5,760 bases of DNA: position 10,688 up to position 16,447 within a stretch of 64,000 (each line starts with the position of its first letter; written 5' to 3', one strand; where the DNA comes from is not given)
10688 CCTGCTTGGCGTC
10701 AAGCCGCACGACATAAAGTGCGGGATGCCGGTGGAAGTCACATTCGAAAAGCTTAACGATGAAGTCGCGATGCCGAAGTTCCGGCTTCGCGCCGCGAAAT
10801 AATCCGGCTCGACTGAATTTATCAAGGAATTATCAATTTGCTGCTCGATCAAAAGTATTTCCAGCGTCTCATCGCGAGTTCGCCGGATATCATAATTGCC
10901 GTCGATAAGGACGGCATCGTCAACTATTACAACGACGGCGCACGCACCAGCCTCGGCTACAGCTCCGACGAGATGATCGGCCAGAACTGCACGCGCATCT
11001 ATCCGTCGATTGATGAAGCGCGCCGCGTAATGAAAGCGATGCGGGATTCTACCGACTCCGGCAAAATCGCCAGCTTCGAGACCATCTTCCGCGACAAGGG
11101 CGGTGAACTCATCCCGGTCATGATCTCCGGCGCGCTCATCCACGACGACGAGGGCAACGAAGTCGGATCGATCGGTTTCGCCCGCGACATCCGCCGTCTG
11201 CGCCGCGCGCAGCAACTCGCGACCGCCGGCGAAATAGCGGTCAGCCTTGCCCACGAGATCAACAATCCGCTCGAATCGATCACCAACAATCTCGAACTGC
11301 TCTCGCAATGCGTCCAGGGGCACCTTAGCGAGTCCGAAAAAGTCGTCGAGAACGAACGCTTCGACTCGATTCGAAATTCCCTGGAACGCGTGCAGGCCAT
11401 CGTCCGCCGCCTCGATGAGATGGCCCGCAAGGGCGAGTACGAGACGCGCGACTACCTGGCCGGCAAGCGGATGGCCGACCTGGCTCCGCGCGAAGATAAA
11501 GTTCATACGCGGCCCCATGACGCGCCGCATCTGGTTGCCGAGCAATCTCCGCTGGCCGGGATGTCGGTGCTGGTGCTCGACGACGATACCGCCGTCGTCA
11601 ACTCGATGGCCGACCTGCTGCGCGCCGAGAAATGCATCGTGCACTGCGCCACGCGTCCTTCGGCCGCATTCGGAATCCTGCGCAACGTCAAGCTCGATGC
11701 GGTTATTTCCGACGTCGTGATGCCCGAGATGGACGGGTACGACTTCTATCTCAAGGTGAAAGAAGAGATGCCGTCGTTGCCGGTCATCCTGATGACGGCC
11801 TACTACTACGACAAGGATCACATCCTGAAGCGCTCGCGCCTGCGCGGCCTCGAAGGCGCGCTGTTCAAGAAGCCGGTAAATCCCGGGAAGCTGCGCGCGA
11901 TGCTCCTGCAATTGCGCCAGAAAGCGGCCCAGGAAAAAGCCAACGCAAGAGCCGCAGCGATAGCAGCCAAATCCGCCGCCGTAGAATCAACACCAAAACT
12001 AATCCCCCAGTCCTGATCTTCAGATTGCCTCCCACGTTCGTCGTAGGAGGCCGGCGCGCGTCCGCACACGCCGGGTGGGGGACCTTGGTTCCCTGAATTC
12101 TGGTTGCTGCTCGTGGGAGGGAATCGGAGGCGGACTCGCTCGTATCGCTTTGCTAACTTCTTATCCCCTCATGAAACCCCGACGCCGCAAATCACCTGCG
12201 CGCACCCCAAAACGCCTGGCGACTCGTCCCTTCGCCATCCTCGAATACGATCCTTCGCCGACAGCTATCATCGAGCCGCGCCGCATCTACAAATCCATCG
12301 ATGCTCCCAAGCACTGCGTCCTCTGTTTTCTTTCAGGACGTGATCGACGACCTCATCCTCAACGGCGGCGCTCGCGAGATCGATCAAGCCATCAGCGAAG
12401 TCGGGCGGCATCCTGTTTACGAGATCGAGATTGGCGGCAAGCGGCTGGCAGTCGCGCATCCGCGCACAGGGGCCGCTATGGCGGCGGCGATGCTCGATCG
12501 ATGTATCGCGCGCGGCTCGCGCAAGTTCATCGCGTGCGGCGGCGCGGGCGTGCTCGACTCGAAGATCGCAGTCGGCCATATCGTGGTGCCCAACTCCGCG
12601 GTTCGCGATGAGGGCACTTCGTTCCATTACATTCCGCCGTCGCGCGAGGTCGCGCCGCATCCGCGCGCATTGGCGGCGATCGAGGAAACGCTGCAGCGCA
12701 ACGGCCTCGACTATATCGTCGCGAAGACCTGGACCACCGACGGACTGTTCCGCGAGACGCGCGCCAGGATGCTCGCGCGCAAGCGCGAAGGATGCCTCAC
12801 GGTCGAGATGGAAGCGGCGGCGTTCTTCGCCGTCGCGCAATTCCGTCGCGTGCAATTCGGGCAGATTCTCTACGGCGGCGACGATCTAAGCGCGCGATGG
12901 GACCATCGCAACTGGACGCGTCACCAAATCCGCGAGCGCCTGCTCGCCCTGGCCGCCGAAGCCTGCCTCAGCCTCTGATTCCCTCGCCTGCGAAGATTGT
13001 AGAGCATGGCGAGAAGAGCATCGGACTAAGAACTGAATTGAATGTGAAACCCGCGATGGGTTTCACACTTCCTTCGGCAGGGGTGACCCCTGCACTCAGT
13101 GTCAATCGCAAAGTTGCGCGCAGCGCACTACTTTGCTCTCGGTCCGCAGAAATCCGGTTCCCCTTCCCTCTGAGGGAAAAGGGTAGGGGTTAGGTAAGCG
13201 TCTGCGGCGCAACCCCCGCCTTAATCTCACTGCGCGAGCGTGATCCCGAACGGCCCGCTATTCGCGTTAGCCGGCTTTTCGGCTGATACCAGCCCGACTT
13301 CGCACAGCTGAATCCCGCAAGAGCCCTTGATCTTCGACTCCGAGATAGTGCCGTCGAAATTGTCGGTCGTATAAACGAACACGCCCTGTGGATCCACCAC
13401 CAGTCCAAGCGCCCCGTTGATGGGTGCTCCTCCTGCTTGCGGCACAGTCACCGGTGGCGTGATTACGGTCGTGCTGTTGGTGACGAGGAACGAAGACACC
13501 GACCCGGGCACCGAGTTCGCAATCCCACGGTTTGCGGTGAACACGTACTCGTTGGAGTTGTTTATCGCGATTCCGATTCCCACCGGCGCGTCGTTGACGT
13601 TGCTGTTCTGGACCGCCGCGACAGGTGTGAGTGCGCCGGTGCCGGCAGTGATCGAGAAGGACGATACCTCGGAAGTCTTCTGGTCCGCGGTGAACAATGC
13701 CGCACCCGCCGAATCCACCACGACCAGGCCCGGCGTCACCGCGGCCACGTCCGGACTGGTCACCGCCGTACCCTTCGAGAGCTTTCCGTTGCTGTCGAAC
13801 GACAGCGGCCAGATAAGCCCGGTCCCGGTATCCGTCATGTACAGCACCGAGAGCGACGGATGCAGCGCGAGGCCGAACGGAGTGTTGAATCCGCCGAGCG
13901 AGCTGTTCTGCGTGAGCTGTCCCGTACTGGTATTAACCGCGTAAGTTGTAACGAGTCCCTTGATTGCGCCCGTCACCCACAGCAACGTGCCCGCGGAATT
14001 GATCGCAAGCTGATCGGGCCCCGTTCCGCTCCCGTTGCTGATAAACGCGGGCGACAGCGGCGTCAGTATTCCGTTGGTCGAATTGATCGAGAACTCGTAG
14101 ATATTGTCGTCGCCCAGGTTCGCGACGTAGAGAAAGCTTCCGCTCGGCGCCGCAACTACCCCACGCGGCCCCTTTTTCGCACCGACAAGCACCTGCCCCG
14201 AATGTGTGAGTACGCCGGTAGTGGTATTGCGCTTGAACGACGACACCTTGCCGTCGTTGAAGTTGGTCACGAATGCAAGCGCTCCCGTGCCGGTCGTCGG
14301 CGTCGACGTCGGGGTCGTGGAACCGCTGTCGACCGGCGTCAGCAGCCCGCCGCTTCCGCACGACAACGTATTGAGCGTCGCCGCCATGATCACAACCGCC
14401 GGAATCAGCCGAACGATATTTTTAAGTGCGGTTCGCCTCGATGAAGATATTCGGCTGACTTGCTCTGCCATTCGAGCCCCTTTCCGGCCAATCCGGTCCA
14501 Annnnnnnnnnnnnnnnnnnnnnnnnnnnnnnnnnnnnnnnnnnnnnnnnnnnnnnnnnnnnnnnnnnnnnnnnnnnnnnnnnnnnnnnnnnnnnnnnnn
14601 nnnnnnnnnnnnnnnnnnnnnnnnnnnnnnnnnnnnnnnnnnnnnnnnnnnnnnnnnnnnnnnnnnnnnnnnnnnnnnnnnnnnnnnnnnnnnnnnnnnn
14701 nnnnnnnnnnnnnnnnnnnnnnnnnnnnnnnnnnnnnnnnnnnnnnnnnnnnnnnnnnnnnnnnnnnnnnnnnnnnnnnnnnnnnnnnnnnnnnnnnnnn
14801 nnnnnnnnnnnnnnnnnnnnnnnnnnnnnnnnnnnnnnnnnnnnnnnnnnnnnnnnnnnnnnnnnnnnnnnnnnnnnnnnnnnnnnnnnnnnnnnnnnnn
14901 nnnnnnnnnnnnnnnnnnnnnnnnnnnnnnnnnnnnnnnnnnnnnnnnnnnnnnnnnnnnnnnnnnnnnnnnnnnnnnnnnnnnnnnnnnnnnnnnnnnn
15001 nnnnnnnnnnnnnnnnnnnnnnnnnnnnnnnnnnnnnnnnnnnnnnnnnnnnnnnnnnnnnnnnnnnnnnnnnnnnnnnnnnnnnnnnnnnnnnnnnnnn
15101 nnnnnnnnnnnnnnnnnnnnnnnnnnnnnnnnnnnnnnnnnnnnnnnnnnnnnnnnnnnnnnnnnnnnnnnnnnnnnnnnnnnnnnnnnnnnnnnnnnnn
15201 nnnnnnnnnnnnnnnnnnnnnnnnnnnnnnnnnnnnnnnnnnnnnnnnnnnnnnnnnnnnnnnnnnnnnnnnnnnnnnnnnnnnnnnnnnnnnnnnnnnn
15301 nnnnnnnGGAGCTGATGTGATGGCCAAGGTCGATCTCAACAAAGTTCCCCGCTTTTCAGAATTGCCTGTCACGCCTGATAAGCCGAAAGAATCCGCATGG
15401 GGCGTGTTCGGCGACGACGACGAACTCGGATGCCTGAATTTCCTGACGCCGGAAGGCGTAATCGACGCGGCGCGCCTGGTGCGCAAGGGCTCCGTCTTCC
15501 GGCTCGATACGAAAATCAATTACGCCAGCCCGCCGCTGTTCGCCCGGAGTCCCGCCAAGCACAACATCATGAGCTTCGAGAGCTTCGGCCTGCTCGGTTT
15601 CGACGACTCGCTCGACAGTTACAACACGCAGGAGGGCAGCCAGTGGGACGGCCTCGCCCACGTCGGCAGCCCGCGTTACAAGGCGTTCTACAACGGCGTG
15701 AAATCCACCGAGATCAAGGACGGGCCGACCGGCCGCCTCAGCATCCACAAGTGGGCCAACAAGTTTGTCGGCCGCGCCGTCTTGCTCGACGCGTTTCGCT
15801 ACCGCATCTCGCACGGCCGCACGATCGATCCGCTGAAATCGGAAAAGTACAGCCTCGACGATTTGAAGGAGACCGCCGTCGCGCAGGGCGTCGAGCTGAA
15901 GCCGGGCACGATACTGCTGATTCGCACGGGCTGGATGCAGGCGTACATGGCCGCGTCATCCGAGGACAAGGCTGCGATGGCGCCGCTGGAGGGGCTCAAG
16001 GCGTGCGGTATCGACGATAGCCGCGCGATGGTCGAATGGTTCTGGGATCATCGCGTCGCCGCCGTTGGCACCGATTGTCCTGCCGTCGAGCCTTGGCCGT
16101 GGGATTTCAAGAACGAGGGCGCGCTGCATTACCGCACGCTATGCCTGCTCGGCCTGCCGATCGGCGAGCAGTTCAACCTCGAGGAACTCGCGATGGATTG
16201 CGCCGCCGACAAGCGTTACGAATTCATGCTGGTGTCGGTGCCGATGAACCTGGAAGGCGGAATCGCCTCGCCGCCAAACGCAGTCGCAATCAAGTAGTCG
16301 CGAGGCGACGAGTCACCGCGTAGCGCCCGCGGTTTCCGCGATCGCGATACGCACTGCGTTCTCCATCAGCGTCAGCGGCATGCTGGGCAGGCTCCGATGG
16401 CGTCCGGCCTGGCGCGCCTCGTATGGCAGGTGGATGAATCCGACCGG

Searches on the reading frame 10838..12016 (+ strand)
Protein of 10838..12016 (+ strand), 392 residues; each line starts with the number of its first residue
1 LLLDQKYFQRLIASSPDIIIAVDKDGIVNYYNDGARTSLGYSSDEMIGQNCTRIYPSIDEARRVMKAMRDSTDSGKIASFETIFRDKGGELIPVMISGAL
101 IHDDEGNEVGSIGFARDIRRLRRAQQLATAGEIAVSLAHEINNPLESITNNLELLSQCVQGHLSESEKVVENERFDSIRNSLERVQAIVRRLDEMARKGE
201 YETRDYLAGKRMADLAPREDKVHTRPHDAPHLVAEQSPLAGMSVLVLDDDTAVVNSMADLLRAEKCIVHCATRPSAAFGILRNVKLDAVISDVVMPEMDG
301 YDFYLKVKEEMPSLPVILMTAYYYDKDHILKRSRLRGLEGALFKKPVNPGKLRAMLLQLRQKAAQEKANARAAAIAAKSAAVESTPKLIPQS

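Call 13: search_protein_families(library=pfam, proteins=[window:10838-12016:+], max_evalue=0.001)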
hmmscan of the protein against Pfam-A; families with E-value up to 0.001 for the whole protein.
window:10838-12016:+ (392 aa): 7 families
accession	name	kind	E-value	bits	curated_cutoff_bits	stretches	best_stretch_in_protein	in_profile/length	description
PF13426.13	PAS_9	-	2.8e-19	69.7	27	1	17-119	2-102/103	PAS domain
PF00072.30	Response_reg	-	3e-17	63.2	30.2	1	244-356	1-110/111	Response regulator receiver domain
PF08448.16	PAS_4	-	1.3e-14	54.7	23.1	1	14-123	3-110/110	PAS fold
PF00989.32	PAS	-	3e-14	53.4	22.6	1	7-118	2-113/113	PAS fold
PF00512.31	HisKA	-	2.8e-08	34.1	26.9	1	136-199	8-64/66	His Kinase A (phospho-acceptor) domain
PF08447.18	PAS_3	-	4.9e-07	30.4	25.6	1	30-114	3-88/89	PAS fold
PF13188.13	PAS_8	-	0.00047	20.4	21.8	0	7-61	2-57/65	PAS domain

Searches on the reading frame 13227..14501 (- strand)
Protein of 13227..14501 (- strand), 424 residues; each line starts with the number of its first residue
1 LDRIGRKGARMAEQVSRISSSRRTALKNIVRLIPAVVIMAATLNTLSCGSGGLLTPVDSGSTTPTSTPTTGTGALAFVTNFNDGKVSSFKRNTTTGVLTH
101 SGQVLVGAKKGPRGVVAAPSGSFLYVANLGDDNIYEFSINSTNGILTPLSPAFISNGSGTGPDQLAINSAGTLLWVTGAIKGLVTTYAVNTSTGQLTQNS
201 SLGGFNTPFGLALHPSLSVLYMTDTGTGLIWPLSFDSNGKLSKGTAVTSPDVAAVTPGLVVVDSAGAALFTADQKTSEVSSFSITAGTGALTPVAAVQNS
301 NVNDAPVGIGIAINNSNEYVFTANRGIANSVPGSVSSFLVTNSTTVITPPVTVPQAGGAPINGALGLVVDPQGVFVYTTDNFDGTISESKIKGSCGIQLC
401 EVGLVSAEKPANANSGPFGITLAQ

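Call 13: search_protein_families(library=pfam, proteins=[window:13227-14501:-], max_evalue=0.001)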
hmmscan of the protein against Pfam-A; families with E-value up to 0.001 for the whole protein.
window:13227-14501:- (424 aa): 2 families
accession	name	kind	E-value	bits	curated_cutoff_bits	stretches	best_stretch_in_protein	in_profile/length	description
PF10282.15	Lactonase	-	5.3e-22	78.9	21.7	1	57-296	81-332/344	Lactonase, 7-bladed beta-propeller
PF08450.18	SGL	-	2.3e-09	37.7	26.3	0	202-283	130-211/246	SMP-30/Gluconolactonase/LRE-like region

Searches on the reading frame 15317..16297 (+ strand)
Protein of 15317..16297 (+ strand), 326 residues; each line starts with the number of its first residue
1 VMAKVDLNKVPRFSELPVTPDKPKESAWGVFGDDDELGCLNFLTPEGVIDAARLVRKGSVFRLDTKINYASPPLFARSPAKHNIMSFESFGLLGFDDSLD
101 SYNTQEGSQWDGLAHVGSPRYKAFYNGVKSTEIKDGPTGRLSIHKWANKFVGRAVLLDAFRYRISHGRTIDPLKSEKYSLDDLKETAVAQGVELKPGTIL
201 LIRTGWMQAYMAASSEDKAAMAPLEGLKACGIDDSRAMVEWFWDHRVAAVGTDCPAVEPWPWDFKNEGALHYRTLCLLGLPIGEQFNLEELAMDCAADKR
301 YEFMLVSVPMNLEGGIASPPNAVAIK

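Call 13: search_protein_families(library=pfam, proteins=[window:15317-16297:+], max_evalue=0.001)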
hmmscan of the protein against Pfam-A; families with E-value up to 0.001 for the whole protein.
window:15317-16297:+ (326 aa): 1 family
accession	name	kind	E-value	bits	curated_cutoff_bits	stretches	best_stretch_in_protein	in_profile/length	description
PF04199.19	Cyclase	-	3.1e-17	63.5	23.1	1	101-258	23-141/142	Putative cyclase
